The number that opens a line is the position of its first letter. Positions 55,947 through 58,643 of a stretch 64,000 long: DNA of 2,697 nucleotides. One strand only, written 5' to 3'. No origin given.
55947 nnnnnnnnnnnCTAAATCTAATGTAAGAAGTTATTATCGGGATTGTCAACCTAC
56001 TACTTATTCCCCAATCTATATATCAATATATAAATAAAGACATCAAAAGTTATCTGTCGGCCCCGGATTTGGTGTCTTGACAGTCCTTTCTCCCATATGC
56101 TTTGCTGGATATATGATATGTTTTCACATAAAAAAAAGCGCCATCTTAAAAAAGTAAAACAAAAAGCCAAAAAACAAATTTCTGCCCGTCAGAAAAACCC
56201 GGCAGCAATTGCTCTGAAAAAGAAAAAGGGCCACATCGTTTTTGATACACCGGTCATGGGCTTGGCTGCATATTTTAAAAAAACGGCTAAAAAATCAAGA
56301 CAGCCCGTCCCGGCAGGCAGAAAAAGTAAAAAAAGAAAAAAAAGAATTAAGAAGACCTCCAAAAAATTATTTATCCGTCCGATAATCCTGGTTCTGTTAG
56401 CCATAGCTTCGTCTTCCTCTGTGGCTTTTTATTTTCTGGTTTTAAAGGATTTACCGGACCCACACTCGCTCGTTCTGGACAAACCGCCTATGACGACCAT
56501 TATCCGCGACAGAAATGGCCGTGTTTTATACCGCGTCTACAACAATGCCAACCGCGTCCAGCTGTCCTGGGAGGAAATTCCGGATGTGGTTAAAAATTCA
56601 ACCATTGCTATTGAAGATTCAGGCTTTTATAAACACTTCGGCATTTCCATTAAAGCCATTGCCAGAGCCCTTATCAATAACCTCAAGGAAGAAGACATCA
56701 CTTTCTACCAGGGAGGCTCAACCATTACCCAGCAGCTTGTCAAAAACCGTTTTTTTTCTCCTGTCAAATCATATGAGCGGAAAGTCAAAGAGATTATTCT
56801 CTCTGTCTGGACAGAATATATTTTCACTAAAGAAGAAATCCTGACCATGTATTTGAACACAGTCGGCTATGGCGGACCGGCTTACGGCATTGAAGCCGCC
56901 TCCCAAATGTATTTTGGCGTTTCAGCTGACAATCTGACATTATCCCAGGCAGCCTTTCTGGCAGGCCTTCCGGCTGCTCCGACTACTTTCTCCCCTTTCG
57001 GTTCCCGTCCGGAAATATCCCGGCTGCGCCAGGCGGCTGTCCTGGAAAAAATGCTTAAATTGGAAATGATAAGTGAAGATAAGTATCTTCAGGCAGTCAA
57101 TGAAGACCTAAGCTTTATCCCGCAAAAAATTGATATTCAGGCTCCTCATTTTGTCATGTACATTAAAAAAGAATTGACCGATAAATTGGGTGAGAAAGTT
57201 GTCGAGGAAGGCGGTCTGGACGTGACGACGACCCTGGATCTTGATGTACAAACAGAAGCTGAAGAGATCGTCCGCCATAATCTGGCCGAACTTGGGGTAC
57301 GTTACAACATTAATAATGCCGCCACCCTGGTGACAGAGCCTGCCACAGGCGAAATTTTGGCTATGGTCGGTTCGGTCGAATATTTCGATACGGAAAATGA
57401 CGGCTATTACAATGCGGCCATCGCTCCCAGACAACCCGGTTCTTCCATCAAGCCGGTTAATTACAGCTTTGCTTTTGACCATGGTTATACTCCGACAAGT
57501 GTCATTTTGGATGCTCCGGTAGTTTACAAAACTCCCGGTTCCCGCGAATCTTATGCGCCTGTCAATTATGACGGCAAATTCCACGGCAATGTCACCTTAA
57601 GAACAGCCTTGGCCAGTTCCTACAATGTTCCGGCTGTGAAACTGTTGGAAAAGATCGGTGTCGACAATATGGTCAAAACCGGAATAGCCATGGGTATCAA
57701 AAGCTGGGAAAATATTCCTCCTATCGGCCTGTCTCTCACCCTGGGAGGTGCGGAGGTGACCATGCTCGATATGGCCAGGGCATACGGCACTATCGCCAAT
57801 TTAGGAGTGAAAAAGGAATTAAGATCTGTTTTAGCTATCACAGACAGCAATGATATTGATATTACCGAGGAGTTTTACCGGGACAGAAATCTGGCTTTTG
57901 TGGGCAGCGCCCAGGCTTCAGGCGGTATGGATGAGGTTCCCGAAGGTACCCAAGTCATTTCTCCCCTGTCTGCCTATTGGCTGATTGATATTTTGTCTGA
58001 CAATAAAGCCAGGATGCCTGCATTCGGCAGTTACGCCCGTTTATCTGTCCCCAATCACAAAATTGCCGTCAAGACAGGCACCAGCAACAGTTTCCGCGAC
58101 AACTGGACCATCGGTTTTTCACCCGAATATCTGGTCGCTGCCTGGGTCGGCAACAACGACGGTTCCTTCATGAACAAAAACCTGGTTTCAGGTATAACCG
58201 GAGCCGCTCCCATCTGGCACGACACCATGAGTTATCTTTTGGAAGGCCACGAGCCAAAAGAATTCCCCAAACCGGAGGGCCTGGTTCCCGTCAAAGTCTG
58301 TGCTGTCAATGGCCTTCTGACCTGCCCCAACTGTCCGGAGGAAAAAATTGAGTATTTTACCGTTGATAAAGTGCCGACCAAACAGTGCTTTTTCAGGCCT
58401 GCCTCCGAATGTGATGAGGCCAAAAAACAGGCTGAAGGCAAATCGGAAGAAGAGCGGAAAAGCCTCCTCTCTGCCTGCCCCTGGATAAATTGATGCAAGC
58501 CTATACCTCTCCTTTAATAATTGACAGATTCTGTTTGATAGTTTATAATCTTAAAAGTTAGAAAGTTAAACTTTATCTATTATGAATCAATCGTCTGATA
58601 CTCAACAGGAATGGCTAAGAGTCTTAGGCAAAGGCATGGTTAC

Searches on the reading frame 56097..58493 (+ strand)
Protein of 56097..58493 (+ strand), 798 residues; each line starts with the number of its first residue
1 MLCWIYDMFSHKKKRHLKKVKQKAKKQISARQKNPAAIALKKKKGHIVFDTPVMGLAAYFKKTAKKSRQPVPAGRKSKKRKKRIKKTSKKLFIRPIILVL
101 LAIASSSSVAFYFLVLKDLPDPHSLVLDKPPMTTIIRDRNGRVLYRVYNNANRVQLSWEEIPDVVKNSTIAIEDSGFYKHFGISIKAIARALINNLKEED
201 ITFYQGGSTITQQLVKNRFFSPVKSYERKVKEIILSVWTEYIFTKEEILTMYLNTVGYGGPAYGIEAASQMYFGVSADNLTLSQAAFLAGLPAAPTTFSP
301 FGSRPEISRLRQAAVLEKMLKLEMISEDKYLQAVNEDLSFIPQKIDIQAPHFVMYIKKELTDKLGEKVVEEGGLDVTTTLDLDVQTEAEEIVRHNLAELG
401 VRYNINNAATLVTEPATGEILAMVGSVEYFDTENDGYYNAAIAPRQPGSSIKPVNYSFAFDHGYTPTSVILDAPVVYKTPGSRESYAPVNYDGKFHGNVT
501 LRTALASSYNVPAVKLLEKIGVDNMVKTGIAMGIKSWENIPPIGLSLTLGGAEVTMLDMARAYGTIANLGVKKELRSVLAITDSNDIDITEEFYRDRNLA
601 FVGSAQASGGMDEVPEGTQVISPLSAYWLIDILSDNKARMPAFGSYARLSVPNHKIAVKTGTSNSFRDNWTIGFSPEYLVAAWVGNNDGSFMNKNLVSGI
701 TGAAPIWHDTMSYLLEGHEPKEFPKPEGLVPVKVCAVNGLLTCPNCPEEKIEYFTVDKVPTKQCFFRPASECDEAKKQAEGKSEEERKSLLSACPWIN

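Call 7: search_protein_families(library=pfam, proteins=[window:56097-58493:+])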
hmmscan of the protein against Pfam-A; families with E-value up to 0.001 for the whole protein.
window:56097-58493:+ (798 aa): 2 families
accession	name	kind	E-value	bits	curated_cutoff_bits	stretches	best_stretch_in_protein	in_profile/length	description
PF00912.28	Transgly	-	1.3e-56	191.3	27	1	141-319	2-177/178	Transglycosylase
PF00905.27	Transpeptidase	-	9.9e-23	81.2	22.1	1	409-688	2-282/299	Penicillin binding protein transpeptidase domain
